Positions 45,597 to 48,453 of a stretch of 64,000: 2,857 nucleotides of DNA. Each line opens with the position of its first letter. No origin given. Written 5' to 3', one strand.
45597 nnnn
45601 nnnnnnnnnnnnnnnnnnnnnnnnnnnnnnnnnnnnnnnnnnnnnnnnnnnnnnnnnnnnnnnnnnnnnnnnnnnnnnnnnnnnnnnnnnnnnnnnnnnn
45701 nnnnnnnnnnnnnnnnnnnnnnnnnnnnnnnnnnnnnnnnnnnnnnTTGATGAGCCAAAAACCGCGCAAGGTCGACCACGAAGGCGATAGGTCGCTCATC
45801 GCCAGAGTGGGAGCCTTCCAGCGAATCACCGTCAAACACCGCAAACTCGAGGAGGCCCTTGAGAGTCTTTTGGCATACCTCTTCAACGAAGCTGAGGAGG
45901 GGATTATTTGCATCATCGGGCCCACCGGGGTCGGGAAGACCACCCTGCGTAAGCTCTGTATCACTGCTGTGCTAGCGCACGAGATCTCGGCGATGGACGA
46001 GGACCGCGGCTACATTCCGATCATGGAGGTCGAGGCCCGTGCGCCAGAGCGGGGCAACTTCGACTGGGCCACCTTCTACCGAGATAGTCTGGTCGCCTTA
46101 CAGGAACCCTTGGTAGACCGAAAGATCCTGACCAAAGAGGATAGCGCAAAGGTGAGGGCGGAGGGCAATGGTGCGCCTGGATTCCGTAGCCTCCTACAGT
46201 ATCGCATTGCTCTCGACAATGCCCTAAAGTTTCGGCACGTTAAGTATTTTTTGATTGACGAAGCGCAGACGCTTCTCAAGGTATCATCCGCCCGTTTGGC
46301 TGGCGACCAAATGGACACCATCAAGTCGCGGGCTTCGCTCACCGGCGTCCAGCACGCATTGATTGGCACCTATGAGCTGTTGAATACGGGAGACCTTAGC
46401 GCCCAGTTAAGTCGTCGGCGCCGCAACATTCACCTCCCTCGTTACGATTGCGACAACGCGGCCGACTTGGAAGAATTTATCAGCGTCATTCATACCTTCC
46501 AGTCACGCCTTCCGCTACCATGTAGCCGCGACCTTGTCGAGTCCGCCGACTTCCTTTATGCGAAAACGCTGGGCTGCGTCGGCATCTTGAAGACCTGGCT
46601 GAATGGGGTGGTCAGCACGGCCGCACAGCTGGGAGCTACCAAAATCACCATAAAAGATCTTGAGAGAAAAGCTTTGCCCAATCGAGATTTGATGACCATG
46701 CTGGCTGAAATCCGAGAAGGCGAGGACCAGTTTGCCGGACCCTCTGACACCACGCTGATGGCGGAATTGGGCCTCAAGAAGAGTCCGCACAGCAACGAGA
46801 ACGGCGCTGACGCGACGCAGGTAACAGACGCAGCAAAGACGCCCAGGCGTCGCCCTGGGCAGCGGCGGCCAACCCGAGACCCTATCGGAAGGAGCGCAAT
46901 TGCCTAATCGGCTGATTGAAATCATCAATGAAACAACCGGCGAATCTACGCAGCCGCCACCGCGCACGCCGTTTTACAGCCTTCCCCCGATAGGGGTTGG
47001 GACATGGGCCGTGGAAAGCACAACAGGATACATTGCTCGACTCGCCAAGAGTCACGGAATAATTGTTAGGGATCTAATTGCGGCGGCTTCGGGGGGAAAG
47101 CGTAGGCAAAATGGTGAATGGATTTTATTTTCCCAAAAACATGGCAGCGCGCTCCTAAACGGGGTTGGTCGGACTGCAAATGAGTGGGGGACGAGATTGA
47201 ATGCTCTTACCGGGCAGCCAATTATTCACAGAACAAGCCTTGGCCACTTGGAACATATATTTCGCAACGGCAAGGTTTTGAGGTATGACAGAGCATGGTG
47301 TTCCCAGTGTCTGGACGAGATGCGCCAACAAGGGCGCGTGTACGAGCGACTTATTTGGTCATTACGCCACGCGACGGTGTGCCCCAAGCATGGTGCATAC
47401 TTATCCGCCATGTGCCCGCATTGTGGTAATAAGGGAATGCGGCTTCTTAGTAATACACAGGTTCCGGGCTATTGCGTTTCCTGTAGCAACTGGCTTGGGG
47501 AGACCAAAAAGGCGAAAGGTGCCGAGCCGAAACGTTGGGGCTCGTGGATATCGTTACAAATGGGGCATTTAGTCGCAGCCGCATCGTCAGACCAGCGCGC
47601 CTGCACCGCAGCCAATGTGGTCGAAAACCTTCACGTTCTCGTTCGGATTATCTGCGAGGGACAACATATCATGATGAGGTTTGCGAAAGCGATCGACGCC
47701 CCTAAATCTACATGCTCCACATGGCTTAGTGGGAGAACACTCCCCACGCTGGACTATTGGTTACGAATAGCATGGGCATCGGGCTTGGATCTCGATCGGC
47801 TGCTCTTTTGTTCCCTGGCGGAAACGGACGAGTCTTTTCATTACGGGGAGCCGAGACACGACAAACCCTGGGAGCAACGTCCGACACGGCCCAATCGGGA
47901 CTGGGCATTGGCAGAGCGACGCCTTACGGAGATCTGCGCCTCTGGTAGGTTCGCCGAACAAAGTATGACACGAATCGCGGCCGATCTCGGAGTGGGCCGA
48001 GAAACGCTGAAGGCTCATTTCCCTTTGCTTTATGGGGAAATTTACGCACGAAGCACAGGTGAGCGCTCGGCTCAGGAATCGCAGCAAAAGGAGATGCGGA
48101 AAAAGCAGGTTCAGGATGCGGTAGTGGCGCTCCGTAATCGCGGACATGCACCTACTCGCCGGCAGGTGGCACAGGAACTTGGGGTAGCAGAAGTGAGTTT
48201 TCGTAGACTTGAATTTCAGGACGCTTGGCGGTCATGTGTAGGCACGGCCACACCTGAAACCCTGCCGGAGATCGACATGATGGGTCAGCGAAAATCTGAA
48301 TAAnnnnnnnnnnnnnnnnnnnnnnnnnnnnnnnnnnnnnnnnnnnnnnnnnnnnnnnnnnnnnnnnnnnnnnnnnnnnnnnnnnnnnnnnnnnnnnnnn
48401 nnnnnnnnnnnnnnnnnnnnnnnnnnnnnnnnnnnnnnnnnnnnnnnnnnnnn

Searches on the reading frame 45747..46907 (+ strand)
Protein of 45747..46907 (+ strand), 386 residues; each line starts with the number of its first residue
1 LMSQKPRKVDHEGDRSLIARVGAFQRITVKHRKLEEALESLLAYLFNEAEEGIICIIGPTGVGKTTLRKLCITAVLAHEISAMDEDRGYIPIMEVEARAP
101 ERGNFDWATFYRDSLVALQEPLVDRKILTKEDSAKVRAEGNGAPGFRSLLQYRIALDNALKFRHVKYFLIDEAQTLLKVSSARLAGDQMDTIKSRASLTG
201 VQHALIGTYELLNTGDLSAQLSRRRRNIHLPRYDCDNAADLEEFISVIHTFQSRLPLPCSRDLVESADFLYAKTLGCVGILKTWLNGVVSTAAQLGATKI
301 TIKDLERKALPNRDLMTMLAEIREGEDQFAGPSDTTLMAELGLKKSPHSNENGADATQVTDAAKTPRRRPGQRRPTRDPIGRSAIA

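Call 22: search_protein_families(library=pfam, proteins=[window:45747-46907:+], max_evalue=0.001)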
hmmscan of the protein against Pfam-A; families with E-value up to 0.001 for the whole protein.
window:45747-46907:+ (386 aa): 2 families
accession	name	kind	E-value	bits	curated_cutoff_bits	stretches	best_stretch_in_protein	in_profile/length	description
PF13401.12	AAA_22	-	1.5e-11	45.2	27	1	50-212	4-127/130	AAA domain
PF05621.17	TniB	-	1.2e-07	31.8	22.4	0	31-133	13-109/189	Bacterial TniB protein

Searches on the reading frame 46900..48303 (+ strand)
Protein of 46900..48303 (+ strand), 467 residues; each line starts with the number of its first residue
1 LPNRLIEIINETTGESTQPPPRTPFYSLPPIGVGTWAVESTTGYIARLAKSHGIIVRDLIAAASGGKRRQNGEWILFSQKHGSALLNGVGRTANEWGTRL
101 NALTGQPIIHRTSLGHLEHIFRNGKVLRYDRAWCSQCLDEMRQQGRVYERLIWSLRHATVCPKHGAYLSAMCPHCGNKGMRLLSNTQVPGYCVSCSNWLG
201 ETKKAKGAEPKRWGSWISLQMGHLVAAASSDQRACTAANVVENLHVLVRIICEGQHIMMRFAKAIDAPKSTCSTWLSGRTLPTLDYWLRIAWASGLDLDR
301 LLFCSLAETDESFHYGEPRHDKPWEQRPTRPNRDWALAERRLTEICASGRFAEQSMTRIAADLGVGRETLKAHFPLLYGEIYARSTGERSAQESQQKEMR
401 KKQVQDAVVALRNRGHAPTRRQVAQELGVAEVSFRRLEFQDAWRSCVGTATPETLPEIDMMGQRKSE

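Call 22: search_protein_families(library=pfam, proteins=[window:46900-48303:+], max_evalue=0.001)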
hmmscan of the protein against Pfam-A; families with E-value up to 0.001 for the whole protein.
window:46900-48303:+ (467 aa): 2 families
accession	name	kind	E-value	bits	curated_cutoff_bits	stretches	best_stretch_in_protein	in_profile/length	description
PF06527.16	TniQ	-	1.8e-16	61.5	27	1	30-168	1-142/142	TniQ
PF13560.12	HTH_31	-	0.00077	20.2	27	0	261-299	20-59/64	Helix-turn-helix domain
